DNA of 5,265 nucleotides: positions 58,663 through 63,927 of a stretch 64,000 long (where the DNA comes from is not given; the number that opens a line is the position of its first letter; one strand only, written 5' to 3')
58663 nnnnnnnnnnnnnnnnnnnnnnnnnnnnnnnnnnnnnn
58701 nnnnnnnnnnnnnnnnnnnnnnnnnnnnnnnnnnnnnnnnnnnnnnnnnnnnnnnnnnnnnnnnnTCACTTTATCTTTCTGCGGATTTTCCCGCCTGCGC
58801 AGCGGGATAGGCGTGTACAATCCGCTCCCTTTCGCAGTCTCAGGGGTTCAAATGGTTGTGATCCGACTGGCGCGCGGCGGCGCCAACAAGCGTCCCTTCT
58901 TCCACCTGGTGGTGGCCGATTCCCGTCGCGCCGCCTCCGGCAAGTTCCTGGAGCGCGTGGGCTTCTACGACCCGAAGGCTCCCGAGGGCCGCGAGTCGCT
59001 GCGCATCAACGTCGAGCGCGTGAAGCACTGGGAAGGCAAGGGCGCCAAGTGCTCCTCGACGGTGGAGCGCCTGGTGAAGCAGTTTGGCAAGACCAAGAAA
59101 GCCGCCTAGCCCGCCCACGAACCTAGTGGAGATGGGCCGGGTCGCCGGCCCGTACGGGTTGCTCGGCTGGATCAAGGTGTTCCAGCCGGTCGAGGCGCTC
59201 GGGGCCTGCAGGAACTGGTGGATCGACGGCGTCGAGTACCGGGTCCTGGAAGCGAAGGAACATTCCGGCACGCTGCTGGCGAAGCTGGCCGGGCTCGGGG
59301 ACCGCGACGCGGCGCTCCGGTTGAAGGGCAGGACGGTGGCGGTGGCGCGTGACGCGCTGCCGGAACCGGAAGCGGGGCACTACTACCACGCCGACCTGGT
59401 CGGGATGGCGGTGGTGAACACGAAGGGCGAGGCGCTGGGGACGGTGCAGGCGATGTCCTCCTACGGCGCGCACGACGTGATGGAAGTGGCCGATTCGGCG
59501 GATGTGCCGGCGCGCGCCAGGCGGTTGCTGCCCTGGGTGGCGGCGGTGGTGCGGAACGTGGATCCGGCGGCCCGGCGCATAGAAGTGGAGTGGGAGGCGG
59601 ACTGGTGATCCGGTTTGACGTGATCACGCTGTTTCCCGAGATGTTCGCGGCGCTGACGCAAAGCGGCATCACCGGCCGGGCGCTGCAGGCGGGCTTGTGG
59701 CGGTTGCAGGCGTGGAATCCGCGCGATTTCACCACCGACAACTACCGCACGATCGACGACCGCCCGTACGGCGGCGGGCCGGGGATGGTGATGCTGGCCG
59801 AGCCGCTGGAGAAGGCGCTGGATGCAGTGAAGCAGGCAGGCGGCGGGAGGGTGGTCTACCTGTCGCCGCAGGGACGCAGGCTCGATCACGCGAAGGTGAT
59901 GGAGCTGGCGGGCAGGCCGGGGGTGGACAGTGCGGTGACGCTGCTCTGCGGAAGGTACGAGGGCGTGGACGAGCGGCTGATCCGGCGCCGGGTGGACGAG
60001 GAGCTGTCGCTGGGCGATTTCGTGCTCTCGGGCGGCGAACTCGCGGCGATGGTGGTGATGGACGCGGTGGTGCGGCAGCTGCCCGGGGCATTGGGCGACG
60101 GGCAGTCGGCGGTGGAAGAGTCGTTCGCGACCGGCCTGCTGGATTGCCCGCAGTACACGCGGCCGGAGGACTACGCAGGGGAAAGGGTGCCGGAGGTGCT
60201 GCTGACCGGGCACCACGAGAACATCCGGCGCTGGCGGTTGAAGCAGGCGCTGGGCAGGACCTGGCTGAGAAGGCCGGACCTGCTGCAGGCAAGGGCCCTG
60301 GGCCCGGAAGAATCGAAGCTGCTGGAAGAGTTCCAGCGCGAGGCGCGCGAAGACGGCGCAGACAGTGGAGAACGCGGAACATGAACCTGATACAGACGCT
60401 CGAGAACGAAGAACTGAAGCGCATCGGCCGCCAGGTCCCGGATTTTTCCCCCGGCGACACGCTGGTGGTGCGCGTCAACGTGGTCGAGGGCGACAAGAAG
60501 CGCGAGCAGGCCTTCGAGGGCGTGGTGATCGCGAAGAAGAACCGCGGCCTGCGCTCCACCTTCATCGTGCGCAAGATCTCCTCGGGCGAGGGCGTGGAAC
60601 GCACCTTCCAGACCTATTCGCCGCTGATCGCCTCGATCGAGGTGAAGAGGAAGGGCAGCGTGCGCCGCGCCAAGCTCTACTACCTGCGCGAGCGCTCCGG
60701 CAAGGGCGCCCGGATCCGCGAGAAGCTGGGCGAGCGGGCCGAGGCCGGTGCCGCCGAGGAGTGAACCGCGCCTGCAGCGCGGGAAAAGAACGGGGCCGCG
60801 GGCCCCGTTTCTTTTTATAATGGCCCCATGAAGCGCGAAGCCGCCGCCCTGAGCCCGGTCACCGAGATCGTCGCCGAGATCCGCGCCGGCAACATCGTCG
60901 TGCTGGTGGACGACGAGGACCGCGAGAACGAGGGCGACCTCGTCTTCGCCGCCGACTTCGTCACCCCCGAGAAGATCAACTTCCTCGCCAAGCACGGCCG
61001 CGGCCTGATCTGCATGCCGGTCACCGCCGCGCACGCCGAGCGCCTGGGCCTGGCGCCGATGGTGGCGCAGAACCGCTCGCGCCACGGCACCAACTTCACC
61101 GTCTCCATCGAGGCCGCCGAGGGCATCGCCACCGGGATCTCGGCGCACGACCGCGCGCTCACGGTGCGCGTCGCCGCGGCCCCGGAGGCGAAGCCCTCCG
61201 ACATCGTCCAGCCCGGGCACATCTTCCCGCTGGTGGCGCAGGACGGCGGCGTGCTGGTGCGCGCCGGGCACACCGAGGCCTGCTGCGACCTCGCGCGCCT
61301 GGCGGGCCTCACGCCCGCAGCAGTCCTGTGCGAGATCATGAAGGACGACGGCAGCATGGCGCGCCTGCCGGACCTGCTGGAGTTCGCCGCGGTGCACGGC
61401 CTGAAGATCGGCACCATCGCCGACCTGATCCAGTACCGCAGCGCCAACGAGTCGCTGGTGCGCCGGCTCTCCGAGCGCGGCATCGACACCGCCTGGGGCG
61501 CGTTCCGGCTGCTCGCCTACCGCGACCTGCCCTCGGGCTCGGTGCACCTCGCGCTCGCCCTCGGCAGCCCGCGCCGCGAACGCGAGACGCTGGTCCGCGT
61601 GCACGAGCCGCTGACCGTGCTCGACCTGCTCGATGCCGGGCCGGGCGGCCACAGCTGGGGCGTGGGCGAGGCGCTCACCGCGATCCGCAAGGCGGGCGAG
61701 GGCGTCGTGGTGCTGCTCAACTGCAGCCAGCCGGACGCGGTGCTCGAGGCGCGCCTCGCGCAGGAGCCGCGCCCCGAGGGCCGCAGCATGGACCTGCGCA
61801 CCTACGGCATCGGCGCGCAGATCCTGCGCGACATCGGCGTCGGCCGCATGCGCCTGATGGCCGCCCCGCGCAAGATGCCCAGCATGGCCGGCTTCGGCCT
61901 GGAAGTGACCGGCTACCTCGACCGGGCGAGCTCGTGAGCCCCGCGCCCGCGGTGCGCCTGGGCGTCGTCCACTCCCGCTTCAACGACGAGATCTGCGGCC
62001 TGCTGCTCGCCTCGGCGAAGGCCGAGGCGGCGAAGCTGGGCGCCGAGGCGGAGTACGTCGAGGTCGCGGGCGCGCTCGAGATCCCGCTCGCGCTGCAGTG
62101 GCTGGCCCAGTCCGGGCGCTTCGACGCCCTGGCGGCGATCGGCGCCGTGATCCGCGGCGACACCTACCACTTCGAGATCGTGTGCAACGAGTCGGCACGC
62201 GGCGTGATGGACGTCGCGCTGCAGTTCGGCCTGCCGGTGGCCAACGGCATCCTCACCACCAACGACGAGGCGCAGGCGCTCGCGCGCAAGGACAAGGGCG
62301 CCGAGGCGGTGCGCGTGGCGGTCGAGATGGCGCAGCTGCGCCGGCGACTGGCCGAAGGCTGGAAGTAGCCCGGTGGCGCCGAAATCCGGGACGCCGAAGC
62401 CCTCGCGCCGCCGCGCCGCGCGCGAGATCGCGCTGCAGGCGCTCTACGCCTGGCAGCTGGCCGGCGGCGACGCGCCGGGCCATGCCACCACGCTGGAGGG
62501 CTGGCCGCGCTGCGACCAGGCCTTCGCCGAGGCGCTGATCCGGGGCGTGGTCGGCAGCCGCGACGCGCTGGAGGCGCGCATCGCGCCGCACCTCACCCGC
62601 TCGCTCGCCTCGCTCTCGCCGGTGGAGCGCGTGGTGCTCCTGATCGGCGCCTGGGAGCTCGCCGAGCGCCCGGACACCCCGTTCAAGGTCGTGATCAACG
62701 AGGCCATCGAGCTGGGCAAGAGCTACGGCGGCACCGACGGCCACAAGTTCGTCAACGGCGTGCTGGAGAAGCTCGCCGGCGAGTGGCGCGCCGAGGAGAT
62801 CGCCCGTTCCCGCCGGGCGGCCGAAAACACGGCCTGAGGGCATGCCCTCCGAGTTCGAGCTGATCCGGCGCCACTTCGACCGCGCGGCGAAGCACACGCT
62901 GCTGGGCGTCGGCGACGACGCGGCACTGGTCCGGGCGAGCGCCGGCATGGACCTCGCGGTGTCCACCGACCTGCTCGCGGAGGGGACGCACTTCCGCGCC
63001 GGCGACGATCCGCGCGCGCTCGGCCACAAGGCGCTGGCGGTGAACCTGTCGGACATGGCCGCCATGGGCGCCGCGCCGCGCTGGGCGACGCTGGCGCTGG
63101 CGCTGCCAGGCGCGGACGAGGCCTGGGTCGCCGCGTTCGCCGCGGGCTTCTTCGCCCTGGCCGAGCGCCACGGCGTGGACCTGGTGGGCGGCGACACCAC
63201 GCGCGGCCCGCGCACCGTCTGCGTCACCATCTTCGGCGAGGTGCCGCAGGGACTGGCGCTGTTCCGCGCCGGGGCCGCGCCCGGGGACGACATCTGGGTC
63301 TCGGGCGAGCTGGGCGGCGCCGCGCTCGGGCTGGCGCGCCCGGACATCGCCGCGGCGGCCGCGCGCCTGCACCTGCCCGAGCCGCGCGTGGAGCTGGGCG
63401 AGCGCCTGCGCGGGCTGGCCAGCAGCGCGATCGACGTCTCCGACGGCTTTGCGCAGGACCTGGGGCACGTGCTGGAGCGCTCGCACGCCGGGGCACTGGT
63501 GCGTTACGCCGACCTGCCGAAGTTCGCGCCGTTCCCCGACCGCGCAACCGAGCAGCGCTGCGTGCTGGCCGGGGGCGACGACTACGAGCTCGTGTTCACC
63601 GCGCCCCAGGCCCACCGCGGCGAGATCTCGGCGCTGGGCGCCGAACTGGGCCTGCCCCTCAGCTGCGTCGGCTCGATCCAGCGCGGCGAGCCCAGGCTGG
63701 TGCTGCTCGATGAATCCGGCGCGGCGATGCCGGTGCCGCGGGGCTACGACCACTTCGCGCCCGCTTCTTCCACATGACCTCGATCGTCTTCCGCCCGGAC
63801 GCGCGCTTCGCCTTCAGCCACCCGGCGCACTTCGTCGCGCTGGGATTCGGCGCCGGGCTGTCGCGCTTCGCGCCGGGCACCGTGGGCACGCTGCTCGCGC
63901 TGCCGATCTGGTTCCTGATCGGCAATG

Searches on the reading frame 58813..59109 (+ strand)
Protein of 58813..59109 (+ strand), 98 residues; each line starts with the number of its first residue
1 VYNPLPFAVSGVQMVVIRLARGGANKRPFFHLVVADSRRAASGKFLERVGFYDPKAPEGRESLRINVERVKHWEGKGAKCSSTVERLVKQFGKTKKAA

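Call 44: search_protein_families(library=pfam, proteins=[window:58813-59109:+])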
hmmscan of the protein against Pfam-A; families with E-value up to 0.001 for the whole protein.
window:58813-59109:+ (98 aa): 1 family
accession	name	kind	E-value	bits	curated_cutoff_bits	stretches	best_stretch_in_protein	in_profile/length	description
PF00886.24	Ribosomal_S16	-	4.3e-22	78.3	27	1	21-81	1-62/62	Ribosomal protein S16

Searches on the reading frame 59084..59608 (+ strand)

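Call 44: search_protein_families(library=pfam, proteins=[window:59084-59608:+])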
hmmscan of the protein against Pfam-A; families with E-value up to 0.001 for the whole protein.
window:59084-59608:+ (174 aa): 3 families
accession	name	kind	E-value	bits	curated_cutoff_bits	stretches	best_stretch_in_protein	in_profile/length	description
PF24986.1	PRC_RimM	-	4.1e-13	49.2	27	1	103-173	2-68/69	RimM PRC barrel domain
PF01782.24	RimM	-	3.6e-12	46.8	23.5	1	17-90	2-83/84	RimM N-terminal domain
PF05239.21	PRC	-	8e-07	29.4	21.2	1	99-169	3-72/78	PRC-barrel domain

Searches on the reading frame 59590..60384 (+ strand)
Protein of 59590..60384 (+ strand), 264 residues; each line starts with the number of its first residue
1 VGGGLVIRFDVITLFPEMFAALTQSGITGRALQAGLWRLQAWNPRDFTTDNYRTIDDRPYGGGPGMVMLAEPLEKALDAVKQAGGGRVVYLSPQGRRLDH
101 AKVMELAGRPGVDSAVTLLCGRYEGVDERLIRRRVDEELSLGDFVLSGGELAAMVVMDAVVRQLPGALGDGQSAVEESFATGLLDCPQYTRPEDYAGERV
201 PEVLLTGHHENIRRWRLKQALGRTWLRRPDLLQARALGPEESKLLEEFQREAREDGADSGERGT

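Call 44: search_protein_families(library=pfam, proteins=[window:59590-60384:+])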
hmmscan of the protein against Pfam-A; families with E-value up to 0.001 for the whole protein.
window:59590-60384:+ (264 aa): 1 family
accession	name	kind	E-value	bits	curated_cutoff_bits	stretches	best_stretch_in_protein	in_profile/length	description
PF01746.26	tRNA_m1G_MT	-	1.5e-55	188.5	27.3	1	29-229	2-195/195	tRNA (Guanine-1)-methyltransferase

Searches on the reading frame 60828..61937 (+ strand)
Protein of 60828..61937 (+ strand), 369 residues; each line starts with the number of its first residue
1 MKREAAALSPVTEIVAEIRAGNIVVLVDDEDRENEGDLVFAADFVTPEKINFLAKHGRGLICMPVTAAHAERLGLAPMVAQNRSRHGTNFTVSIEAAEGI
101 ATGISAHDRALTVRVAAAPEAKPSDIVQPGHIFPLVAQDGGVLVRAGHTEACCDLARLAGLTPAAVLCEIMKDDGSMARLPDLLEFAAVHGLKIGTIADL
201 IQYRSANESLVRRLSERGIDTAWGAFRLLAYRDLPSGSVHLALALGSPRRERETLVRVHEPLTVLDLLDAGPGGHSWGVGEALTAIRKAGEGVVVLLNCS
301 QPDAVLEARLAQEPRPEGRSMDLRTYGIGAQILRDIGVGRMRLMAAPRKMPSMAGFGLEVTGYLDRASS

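Call 71: search_protein_families(library=pfam, proteins=[window:60828-61937:+])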
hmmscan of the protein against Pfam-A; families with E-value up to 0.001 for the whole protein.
window:60828-61937:+ (369 aa): 2 families
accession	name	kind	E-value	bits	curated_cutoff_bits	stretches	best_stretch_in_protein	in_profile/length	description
PF00926.24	DHBP_synthase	-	1.1e-86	289.6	26.4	1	13-203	2-191/191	3,4-dihydroxy-2-butanone 4-phosphate synthase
PF00925.25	GTP_cyclohydro2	-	6.2e-36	123.9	23.3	1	215-364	4-164/165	GTP cyclohydrolase II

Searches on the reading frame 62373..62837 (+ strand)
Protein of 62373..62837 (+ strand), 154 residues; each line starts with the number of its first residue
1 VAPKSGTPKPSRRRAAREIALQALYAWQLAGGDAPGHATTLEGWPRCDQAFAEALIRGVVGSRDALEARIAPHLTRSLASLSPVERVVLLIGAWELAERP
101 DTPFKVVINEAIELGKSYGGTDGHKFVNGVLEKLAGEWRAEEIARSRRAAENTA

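Call 71: search_protein_families(library=pfam, proteins=[window:62373-62837:+])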
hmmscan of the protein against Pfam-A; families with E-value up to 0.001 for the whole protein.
window:62373-62837:+ (154 aa): 1 family
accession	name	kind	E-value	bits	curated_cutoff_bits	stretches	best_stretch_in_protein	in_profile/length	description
PF01029.23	NusB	-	2.6e-28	99.5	23.1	1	15-135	2-132/133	NusB family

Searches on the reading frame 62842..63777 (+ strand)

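Call 71: search_protein_families(library=pfam, proteins=[window:62842-63777:+])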
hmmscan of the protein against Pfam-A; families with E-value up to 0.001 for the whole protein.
window:62842-63777:+ (311 aa): 1 family
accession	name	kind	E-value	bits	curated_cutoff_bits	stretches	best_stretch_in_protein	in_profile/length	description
PF00586.29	AIRS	-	3.5e-29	101.9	24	1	24-134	1-112/112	AIR synthase related protein, N-terminal domain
